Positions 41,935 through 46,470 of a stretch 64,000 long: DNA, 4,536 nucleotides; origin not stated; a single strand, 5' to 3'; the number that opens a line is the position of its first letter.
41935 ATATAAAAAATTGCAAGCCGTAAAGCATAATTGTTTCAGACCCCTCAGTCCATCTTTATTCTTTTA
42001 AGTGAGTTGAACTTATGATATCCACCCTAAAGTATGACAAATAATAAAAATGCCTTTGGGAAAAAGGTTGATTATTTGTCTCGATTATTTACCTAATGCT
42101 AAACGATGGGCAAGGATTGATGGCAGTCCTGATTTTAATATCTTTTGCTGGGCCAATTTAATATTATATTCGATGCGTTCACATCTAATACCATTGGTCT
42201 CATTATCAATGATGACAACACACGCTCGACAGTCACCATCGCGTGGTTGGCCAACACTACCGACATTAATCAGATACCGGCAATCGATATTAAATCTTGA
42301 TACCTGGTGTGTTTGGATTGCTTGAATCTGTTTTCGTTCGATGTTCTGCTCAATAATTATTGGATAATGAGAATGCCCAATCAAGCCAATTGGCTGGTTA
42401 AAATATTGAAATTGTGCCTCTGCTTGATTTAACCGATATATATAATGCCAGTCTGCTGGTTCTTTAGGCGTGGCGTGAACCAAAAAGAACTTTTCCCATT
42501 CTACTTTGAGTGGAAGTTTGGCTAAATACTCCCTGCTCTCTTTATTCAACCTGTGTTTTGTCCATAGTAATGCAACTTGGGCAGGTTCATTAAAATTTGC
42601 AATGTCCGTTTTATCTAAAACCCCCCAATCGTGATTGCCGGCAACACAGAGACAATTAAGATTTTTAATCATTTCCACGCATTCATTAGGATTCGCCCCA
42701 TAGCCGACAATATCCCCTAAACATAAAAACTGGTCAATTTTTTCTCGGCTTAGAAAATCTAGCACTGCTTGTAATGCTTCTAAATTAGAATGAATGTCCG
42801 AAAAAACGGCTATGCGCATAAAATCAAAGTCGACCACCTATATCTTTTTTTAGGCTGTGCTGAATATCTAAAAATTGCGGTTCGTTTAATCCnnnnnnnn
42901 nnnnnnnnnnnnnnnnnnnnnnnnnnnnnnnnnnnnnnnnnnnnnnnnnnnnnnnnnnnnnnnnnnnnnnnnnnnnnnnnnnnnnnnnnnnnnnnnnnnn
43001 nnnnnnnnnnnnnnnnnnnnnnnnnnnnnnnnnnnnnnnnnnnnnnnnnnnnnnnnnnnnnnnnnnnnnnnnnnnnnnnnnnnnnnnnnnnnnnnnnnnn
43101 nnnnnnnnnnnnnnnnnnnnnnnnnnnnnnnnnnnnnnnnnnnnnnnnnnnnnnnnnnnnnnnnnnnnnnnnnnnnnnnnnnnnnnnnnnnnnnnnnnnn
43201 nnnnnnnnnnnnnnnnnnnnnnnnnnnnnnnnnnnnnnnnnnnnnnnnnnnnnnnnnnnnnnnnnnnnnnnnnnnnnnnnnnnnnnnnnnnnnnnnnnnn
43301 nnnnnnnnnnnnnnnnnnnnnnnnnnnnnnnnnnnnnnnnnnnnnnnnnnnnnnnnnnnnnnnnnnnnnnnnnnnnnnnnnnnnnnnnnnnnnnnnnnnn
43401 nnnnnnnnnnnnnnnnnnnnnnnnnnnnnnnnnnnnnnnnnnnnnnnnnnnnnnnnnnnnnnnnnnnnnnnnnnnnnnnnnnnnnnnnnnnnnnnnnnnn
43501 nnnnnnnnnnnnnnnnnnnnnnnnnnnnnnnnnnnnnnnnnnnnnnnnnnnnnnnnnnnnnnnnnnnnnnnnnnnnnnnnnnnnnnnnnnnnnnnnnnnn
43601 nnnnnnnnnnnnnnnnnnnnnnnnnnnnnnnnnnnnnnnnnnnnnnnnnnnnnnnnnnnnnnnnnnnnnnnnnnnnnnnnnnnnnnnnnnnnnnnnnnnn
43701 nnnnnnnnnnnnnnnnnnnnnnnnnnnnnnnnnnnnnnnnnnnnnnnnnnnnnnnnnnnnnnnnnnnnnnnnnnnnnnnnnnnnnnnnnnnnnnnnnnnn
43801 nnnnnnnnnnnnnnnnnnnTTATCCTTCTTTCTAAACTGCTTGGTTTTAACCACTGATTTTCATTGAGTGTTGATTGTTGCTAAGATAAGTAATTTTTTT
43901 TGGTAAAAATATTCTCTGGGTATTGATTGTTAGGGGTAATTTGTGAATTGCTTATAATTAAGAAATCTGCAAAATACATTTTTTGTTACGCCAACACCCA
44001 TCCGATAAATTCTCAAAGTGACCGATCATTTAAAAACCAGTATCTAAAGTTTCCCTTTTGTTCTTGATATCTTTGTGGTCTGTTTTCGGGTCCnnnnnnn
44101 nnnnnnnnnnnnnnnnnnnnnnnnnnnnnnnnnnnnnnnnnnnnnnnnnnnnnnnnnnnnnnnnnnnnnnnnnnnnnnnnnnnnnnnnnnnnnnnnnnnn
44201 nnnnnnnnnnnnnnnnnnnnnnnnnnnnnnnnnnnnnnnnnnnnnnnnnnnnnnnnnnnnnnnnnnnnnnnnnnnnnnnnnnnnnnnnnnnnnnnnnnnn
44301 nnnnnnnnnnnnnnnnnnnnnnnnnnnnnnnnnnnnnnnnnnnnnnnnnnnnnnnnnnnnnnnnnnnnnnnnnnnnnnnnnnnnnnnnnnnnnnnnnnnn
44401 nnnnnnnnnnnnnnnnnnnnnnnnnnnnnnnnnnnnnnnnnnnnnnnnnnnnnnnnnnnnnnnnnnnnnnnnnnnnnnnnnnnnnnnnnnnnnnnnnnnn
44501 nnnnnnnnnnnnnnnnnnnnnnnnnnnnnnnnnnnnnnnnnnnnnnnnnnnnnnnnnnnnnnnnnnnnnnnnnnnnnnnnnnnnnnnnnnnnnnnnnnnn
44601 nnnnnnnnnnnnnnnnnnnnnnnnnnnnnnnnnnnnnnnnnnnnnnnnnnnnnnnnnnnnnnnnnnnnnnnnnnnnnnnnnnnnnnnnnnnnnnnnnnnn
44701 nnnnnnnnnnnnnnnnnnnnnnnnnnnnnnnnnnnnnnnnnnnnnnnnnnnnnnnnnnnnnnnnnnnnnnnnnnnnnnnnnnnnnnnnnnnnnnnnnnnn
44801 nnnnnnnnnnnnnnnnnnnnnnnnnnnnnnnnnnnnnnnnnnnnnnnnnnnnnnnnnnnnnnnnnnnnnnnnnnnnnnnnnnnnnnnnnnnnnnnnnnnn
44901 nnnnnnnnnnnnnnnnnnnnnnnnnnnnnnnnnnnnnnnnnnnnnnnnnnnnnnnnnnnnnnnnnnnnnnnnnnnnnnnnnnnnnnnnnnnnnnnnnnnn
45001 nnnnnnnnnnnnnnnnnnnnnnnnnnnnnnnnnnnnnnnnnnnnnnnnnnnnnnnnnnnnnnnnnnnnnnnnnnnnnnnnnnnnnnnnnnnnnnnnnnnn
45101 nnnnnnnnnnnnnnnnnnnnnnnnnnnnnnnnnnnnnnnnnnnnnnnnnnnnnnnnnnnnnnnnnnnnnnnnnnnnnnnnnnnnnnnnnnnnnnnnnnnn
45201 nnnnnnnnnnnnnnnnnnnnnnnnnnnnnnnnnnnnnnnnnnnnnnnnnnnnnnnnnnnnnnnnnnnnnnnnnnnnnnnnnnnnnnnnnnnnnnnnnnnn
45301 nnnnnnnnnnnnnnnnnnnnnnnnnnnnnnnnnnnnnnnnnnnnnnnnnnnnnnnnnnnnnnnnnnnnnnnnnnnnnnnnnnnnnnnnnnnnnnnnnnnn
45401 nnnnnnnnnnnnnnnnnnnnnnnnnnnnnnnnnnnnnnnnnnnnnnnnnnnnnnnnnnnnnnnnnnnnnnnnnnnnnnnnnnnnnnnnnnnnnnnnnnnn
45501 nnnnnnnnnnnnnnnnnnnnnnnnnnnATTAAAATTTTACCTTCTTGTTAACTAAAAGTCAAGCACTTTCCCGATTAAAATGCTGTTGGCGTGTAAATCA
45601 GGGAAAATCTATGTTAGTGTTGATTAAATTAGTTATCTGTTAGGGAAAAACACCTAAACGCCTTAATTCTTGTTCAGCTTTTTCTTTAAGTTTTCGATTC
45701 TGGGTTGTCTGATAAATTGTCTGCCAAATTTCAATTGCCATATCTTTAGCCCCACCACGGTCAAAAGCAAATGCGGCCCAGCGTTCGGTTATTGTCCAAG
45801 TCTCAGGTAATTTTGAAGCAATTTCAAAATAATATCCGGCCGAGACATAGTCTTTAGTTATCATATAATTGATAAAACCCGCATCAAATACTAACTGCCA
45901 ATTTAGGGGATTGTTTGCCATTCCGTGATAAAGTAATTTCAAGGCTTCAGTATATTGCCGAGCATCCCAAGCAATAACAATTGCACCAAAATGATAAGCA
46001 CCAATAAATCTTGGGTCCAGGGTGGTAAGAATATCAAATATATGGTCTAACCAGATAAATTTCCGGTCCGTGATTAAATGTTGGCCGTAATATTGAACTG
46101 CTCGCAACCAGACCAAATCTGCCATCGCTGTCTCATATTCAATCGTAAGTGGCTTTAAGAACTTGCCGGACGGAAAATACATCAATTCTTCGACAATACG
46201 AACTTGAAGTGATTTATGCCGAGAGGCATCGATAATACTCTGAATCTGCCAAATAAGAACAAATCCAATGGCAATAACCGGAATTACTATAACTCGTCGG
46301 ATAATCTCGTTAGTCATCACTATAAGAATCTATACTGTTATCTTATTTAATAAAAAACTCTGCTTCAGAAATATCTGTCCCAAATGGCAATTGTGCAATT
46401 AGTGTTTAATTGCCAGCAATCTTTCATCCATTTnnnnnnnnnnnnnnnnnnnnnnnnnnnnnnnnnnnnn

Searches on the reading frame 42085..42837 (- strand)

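Call 19: search_protein_families(library=pfam, proteins=[window:42085-42837:-], max_evalue=0.00001)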
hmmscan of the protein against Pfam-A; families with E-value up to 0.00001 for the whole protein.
window:42085-42837:- (250 aa): 2 families
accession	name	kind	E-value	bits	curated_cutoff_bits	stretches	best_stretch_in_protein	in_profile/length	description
PF12850.12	Metallophos_2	-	1.5e-20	74.2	27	1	7-212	1-151/154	Calcineurin-like phosphoesterase superfamily domain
PF00149.33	Metallophos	-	4.9e-18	66.7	21.5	1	7-154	1-154/191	Calcineurin-like phosphoesterase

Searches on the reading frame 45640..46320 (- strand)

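Call 19: search_protein_families(library=pfam, proteins=[window:45640-46320:-], max_evalue=0.00001)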
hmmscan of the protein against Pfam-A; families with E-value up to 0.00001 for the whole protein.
window:45640-46320:- (226 aa): 0 families

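Call 52: search_protein_families(library=pfam, proteins=[window:45640-46320:-], max_evalue=0.01)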
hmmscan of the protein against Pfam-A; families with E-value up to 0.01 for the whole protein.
window:45640-46320:- (226 aa): 0 families

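Call 54: search_protein_families(library=ncbifam, proteins=[window:45640-46320:-], max_evalue=1)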
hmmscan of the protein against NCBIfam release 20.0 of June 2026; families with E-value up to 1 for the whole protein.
window:45640-46320:- (226 aa): 1 family
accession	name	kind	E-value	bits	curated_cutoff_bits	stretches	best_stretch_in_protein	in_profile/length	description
NF047371.1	FlcA_CTERM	equivalog_domain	0.033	12.6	300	1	115-172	481-538/646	periplasmic flagellar collar protein FlcA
